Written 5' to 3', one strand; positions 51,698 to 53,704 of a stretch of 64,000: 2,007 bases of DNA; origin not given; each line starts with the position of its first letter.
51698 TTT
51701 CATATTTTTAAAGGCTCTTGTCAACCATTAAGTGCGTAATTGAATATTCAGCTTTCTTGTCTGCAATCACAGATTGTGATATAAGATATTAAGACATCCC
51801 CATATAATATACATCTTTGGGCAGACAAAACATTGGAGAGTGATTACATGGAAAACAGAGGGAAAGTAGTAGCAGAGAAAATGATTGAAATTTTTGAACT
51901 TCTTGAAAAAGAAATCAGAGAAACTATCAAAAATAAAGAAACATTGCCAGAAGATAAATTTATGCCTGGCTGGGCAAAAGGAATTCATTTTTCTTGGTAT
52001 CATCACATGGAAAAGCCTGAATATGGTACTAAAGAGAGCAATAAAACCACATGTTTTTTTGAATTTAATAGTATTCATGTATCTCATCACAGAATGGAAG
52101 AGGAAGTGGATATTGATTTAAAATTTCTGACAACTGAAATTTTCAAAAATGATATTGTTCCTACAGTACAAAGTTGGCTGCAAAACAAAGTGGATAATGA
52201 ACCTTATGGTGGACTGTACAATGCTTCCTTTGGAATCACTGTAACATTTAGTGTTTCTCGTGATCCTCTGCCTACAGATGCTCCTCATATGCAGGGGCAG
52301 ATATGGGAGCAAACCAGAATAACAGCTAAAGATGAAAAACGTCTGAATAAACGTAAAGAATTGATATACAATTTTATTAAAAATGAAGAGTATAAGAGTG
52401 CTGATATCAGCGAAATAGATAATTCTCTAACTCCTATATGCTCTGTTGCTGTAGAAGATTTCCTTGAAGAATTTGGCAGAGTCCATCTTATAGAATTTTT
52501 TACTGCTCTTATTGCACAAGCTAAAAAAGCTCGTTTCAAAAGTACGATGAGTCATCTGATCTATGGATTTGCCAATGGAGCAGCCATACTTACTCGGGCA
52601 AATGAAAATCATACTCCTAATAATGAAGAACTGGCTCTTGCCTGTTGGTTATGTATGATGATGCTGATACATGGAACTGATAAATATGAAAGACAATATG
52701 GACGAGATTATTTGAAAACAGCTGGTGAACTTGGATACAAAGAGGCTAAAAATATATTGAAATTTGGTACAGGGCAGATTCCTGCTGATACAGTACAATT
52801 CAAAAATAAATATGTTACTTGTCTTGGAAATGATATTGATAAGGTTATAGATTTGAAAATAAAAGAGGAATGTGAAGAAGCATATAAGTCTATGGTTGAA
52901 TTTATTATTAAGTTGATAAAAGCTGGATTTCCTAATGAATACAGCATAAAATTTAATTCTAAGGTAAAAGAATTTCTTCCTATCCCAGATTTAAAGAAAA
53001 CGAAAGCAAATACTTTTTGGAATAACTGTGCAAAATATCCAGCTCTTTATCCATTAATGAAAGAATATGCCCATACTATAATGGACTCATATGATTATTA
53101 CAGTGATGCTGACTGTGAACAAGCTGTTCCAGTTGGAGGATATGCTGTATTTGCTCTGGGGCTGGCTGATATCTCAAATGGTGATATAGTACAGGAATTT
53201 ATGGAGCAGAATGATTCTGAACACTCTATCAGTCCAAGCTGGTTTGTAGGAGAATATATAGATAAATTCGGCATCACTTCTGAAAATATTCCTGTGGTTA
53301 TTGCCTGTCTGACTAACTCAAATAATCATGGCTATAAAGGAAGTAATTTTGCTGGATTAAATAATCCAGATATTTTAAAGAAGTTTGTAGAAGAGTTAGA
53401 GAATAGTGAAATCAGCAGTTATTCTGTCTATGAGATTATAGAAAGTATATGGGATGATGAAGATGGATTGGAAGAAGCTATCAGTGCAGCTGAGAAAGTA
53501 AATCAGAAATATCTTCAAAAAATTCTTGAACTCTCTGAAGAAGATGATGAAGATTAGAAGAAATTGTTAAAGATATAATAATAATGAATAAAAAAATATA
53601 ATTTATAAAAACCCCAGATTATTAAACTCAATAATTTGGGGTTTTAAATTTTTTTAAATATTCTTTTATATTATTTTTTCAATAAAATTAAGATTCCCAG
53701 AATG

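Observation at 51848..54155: Compositionally distinct convergent gene pair of unknown function next to the defence island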

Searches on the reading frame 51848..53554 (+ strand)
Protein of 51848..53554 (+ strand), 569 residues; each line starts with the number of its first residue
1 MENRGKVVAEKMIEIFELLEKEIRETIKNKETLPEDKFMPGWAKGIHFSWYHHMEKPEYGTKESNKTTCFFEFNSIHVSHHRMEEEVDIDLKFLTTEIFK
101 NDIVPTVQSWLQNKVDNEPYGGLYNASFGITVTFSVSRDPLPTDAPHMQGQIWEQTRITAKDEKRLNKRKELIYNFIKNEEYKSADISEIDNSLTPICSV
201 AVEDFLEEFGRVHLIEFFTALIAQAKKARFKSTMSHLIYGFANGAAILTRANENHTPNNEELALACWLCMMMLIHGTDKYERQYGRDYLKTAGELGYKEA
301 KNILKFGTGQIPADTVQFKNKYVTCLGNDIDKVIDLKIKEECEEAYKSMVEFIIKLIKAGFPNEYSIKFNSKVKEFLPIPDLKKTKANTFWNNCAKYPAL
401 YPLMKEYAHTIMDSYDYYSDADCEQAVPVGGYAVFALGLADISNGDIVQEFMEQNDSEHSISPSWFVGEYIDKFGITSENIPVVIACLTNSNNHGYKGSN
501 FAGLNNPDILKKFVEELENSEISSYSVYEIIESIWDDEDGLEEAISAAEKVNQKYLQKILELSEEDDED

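Call 6: search_protein_families(library=pfam, proteins=[window:51848-53554:+], max_evalue=1)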
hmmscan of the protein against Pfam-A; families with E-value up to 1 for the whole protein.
window:51848-53554:+ (569 aa): 2 families
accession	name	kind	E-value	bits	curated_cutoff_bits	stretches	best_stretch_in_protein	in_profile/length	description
PF19635.4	DUF6138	-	1.4e-72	245.7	25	1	254-562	252-550/551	Family of unknown function (DUF6138)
PF20905.2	ExsD_C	-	0.075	13.7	27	0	527-554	19-46/61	Antiactivator protein ExsD C-terminal domain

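Call 7: search_protein_families(library=padloc, proteins=[window:51848-53554:+], max_evalue=1)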
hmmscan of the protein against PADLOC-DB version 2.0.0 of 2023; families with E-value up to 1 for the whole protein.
window:51848-53554:+ (569 aa): 0 families

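Call 8: search_protein_families(library=ncbifam, proteins=[window:51848-53554:+], max_evalue=1)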
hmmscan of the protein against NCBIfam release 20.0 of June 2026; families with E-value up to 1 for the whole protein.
window:51848-53554:+ (569 aa): 0 families

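Call 10: find_homologous_proteins(query=window:51848-53554:+)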
Query window:51848-53554:+ (569 aa): 41 proteins with E <= 0.001 among 8000 candidates.
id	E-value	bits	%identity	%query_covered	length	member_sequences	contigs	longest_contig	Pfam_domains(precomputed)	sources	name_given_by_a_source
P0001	0.0e+0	1274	97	100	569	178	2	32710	PF19635.5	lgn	-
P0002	0.0e+0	1131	86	99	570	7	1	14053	PF19635.5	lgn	-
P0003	0.0e+0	1126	85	100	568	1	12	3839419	PF19635.5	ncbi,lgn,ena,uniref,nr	ncbi:DUF6138 family protein [Fusobacterium ulcerans]|uniref:DUF6138 family protein n=1 Tax=Fusobacte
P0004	0.0e+0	1123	85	100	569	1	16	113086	PF19635.5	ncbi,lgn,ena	-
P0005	0.0e+0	1122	85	100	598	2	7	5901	PF19635.5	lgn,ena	-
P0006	0.0e+0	1121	85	100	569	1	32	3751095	PF19635.5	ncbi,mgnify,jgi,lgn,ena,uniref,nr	ncbi:DUF6138 family protein [Fusobacterium ulcerans]|mgnify:FL=1|uniref:DUF6138 family protein n=1 T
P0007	0.0e+0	1120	85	100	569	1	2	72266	PF19635.5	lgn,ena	-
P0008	0.0e+0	1120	85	100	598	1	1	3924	PF19635.5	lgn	-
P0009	0.0e+0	1120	85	100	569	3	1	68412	PF19635.5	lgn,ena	-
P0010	0.0e+0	1119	85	100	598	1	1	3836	PF19635.5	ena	-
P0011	0.0e+0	1119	85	100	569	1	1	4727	PF19635.5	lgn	-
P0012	0.0e+0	1118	85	100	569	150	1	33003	PF19635.5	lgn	-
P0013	0.0e+0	1117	85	100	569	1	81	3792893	PF19635.5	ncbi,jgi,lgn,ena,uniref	ncbi:DUF6138 family protein [Fusobacterium varium]|jgi:hypothetical protein|uniref:DUF6138 family pr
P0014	0.0e+0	1117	85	100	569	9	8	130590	PF19635.5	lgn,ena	-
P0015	0.0e+0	1116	85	100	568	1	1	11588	PF19635.5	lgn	-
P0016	0.0e+0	1116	85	100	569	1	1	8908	PF19635.5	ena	-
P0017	0.0e+0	1116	85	100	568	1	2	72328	PF19635.5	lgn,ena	-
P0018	0.0e+0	1115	85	100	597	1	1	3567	PF19635.5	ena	-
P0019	0.0e+0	1115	85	100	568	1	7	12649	PF19635.5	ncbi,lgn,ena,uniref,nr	ncbi:DUF6138 family protein [uncultured Fusobacterium sp.]|uniref:DUF6138 family protein n=1 Tax=unc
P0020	0.0e+0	1114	85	100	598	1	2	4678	PF19635.5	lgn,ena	-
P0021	0.0e+0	1113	85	100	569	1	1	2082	PF19635.5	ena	-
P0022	0.0e+0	1112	84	100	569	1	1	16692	PF19635.5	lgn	-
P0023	0.0e+0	1108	85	98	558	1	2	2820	PF19635.5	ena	-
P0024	0.0e+0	1103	83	100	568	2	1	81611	PF19635.5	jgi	-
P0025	0.0e+0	1101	83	100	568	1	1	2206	PF19635.5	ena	-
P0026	0.0e+0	1071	85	92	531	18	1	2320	PF19635.5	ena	-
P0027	1.2e-281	953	74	100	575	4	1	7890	PF19635.5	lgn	-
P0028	1.3e-233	795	62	100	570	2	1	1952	PF19635.5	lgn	-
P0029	5.6e-225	766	60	100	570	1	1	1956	PF19635.5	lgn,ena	-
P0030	3.8e-201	688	53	98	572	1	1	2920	PF19635.5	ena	-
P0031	8.2e-174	597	49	100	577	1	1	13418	PF19635.5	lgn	-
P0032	2.0e-166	573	54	83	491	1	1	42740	PF19635.5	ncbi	-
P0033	2.8e-162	559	46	100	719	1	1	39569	PF19635.5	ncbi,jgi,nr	ncbi:MAG: DUF6138 family protein [Oscillospiraceae bacterium]|jgi:hypothetical protein|nr:DUF6138 fa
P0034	1.3e-144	501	45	97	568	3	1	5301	PF19635.5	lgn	-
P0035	1.7e-129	451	42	98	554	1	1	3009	PF19635.5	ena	-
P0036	2.0e-122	428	44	83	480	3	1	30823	PF19635.5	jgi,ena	-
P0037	7.2e-116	406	43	83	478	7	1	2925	PF19635.5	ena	-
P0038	2.3e-107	378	53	61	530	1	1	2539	PF19635.5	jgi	jgi:hypothetical protein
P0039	8.3e-97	343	36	99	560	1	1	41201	PF19635.5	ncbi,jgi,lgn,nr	ncbi:MAG: DUF6138 family protein [Azoarcus sp.]|jgi:hypothetical protein|nr:DUF6138 family protein [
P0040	9.1e-91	323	41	70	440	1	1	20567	PF19635.5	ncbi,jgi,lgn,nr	ncbi:MAG: DUF6138 family protein [Zoogloeaceae bacterium]|jgi:hypothetical protein|nr:DUF6138 family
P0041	3.9e-69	252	32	82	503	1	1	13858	PF19635.5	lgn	-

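Call 12: find_encoding_contigs(protein=P0033, flank=8000, max_places=3)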
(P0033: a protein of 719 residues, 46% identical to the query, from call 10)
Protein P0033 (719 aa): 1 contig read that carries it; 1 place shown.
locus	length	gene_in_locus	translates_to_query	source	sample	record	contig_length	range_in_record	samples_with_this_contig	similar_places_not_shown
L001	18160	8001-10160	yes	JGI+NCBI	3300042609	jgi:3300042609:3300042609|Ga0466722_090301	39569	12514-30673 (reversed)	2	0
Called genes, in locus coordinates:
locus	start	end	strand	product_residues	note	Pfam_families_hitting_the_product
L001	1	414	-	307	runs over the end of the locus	PF19293:CdaA_N, PF02457:DAC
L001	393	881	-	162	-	PF02542:YgbB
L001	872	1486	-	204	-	PF13331:DUF4093 (weak)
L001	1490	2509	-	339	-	PF21694:DNA_pol3_delta_C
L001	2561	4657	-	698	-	PF13567:DUF4131 (weak), PF03772:Competence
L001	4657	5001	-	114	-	PF11969:DcpS_C, PF01230:HIT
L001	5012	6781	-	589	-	PF01411:tRNA-synt_2c, PF07973:tRNA_SAD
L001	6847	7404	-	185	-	-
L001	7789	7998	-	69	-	-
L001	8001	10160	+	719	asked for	PF19635:DUF6138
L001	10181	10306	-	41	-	-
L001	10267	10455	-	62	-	PF27376:YomN (weak)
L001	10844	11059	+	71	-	PF12728:HTH_17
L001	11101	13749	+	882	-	PF00176:SNF2-rel_dom, PF00271:Helicase_C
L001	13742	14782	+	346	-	PF17761:DUF1016_N, PF06250:YhcG_C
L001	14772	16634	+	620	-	PF01555:N6_N4_Mtase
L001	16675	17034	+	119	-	PF05635:23S_rRNA_IVP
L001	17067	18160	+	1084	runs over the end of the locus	PF04851:ResIII, PF00270:DEAD, PF19778:RE_endonuc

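Call 13: find_encoding_contigs(protein=P0039, flank=8000, max_places=3)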
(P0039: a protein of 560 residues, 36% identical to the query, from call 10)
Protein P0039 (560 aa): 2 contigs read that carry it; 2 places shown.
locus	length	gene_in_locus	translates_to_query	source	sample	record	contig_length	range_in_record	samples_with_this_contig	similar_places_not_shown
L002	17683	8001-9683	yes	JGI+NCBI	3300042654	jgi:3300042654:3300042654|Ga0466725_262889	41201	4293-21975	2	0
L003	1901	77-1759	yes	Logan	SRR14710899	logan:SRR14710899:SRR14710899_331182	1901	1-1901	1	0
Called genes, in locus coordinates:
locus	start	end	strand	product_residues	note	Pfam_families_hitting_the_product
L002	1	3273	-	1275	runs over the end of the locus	PF02574:S-methyl_trans, PF00809:Pterin_bind, PF02607:B12-binding_2, PF02310:B12-binding, PF02965:Met_synt_B12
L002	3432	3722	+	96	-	-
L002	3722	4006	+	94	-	PF05016:ParE_toxin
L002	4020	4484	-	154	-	PF00436:SSB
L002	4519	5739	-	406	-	PF00083:Sugar_tr, PF07690:MFS_1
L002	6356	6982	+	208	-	PF02517:Rce1-like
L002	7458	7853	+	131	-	-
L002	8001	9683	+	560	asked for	PF19635:DUF6138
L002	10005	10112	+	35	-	-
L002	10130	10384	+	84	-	PF18648:ADPRTs_Tse2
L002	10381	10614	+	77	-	-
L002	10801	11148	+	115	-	-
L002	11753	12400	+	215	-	PF00581:Rhodanese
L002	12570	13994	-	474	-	PF00890:FAD_binding_2 (weak), PF01134:GIDA, PF01262:AlaDh_PNT_C (faint), PF07992:Pyr_redox_2, PF12831:FAD_oxidored (weak), PF13738:Pyr_redox_3, PF00070:Pyr_redox, PF02852:Pyr_redox_dim, +3 more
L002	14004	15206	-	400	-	PF00364:Biotin_lipoyl, PF02817:E3_binding, PF00198:2-oxoacid_dh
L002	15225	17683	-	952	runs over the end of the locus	PF16078:2-oxogl_dehyd_N, PF00676:E1_dh, PF02779:Transket_pyr, PF16870:OxoGdeHyase_C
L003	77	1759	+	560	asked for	PF19635:DUF6138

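Call 14: find_encoding_contigs(protein=P0013, flank=8000, max_places=4)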
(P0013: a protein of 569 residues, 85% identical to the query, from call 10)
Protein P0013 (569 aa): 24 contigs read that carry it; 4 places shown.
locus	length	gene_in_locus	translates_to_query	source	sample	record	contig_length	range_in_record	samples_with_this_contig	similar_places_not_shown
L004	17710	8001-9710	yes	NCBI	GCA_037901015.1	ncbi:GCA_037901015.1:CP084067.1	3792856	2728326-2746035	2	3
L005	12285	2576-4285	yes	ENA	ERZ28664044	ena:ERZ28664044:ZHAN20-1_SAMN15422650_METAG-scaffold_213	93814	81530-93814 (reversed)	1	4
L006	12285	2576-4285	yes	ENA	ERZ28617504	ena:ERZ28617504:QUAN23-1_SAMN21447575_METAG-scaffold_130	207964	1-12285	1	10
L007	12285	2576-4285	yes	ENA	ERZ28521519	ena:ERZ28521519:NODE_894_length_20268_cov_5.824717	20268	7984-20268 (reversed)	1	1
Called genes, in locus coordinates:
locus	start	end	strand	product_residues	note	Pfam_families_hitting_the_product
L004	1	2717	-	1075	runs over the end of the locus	PF03797:Autotransporter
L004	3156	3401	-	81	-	-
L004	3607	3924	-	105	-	-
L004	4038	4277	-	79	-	PF12728:HTH_17 (weak)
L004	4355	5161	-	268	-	PF01695:IstB_IS21, PF20720:nSTAND3 (weak)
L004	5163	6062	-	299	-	-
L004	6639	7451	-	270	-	PF00376:MerR, PF13411:MerR_1, PF06445:GyrI-like, PF14526:Cass2 (weak)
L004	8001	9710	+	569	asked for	PF19635:DUF6138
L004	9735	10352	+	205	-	-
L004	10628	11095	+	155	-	-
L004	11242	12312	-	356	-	PF05343:Peptidase_M42, PF01546:Peptidase_M20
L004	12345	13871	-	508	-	PF00496:SBP_bac_5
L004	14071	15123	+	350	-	PF01263:Aldose_epim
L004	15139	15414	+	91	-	-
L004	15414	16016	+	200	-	PF03956:Lys_export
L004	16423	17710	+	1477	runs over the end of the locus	PF12951:PATR, PF03797:Autotransporter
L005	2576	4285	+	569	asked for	PF19635:DUF6138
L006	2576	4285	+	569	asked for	PF19635:DUF6138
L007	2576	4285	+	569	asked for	PF19635:DUF6138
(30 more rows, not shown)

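Call 24: find_related_loci(query=A2, collection=genome_contigs, flank=6000)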
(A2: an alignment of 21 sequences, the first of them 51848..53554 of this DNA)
Query A2 (569 aa) in genome_contigs; peptide patterns used: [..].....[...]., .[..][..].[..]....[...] (x = any residue, [..] = any of these).
351 stretches matched a pattern; 12 encode a relative of the query (tblastn E <= 1e-3); 12 distinct loci.
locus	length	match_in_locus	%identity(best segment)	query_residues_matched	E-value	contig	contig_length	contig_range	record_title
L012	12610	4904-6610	84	1-569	0e+0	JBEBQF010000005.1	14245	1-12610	MAG: Fusobacterium ulcerans isolate T1.bin.117 NODE_6933_length_14245_cov_3.941720, whole genome shotgun sequence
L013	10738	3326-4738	54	1-470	1e-166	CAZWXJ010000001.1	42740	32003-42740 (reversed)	MAG TPA_asm: uncultured Oscillospiraceae bacterium isolate SRP192927_co2_171 genome assembly, contig: NODE_989_length_42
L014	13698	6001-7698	46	1-568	3e-161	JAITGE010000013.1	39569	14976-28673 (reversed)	MAG: Oscillospiraceae bacterium isolate Pc512_bin107 k119_526498, whole genome shotgun sequence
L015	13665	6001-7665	36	1-564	7e-106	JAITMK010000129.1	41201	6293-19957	MAG: Azoarcus sp. isolate Pmx449_bin12 k119_2502800, whole genome shotgun sequence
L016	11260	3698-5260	34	17-565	3e-97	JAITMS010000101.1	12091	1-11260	MAG: Azonexus sp. isolate Pmx449_bin29 k119_1731556, whole genome shotgun sequence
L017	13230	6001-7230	41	168-565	6e-94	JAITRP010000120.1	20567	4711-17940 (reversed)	MAG: Zoogloeaceae bacterium isolate Roe453_bin30 k119_1720994, whole genome shotgun sequence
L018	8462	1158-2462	38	74-526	6e-97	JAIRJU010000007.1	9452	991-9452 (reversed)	MAG: Pseudomonadales bacterium isolate Ast373_bin18 k119_617008, whole genome shotgun sequence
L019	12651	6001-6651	34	280-497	4e-45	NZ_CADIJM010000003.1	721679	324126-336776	Achromobacter animicus strain LMG 26690 isolate LMG 26690, whole genome shotgun sequence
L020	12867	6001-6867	32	272-555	8e-45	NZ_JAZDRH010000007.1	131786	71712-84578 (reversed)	Pseudomonas sp. F1_0610 F1_0610_7_length_131786_cov_26.523132, whole genome shotgun sequence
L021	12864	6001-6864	31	247-544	6e-40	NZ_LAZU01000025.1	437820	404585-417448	Paenibacillus sp. DMB20 gs_2, whole genome shotgun sequence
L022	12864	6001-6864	31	247-544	6e-40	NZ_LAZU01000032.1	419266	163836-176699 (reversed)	Paenibacillus sp. DMB20 mira_8, whole genome shotgun sequence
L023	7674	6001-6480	30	336-480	1e-8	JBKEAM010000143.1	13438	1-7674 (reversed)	MAG: Oscillospiraceae bacterium isolate VLC_098 k121_20016349, whole genome shotgun sequence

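Call 29: search_protein_families(library=pfam, proteins=[L020:2328-3554:+, L020:3603-4073:-, L020:4306-4956:-, L020:5170-6873:+, L020:6935-7792:-, L020:8095-8538:+, L020:8582-9049:-, L020:9370-10137:+, L020:10250-11407:+], max_evalue=0.01)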
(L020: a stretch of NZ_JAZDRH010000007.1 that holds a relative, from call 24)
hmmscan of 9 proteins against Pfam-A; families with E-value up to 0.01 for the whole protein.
L020:2328-3554:+ (408 aa): 2 families
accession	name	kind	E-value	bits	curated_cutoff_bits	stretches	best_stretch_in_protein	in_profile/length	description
PF06271.18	RDD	-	9.1e-07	29.7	24.1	1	260-399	2-136/137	RDD family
PF00226.36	DnaJ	-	0.00031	21.2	27.8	1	3-47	2-52/63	DnaJ domain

L020:3603-4073:- (156 aa): 1 family
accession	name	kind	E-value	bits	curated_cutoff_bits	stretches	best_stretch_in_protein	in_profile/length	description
PF17263.7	DUF5329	-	1.1e-32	112.6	27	1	59-151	2-95/95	Family of unknown function (DUF5329)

L020:4306-4956:- (216 aa): 1 family
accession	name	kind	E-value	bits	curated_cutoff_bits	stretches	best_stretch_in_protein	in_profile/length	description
PF02698.23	DUF218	-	2e-28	99.4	27.6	1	55-199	2-130/133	DUF218 domain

L020:5170-6873:+ (567 aa): 1 family
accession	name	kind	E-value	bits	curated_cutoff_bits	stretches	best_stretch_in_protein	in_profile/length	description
PF19635.4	DUF6138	-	2.5e-112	376.9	25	1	19-563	16-548/551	Family of unknown function (DUF6138)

L020:6935-7792:- (285 aa): 1 family
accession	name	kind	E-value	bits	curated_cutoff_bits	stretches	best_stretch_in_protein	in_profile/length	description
PF00892.27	EamA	-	5.4e-23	82.2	28.2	2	151-282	2-134/135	EamA-like transporter family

L020:8095-8538:+ (147 aa): 2 families
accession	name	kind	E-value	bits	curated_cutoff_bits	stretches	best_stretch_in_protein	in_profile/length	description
PF06476.17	DUF1090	-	3.4e-10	40.3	24.4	2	15-68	3-56/110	Protein of unknown function (DUF1090)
PF13314.11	DUF4083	-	0.00033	21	25.4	0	91-111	33-53/57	Domain of unknown function (DUF4083)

L020:8582-9049:- (155 aa): 10 families
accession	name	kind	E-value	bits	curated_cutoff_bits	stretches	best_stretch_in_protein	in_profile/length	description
PF01047.28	MarR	-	2e-08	34.5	24.6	1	41-98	2-59/59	MarR family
PF13463.12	HTH_27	-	3.5e-06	27.6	22.2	1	54-106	16-68/68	Winged helix DNA-binding domain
PF13601.12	HTH_34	-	5.7e-06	26.8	27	1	47-112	5-71/80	Winged helix DNA-binding domain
PF13412.12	HTH_24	-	2.4e-05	24.3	21.9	1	43-86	4-47/48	Winged helix-turn-helix DNA-binding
PF22381.2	Staph_reg_Sar_Rot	-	5e-05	23.8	27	1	39-112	9-84/85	Transcriptional regulator SarA/Rot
PF14947.12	HTH_45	-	5.1e-05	23.6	25.5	1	48-116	12-72/77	Winged helix-turn-helix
PF03551.20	PadR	-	0.0029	18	27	1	68-108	29-71/75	Transcriptional regulator PadR-like family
PF01325.25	Fe_dep_repress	-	0.0037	17.9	26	0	44-86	12-52/60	Iron dependent repressor, N-terminal DNA binding domain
PF24657.1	DUF7646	-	0.0063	16.9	27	0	44-105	18-78/85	Domain of unknown function (DUF7646)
PF25213.1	HVO_A0261_N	-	0.0095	16.2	35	0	42-117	11-78/86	HVO_A0261 N-terminal domain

L020:9370-10137:+ (255 aa): 1 family
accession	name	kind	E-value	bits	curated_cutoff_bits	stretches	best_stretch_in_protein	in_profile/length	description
PF01435.24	Peptidase_M48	-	5.2e-27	95.3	20.3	1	74-246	7-185/186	Peptidase family M48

L020:10250-11407:+ (385 aa): 4 families
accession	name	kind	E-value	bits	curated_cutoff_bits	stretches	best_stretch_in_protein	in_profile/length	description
PF00465.25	Fe-ADH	-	3.3e-39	134.6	31.3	1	9-175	1-168/168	Iron-containing alcohol dehydrogenase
PF25137.1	ADH_Fe_C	-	2.2e-28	99.7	27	1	187-384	2-193/194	Fe-containing alcohol dehydrogenase family, C-terminal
PF13685.12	Fe-ADH_2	-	3e-07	31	28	1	15-107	3-96/149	Iron-containing alcohol dehydrogenase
PF01761.26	DHQ_synthase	-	0.004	17.2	24.2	0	71-107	16-52/115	3-dehydroquinate synthase N-terminal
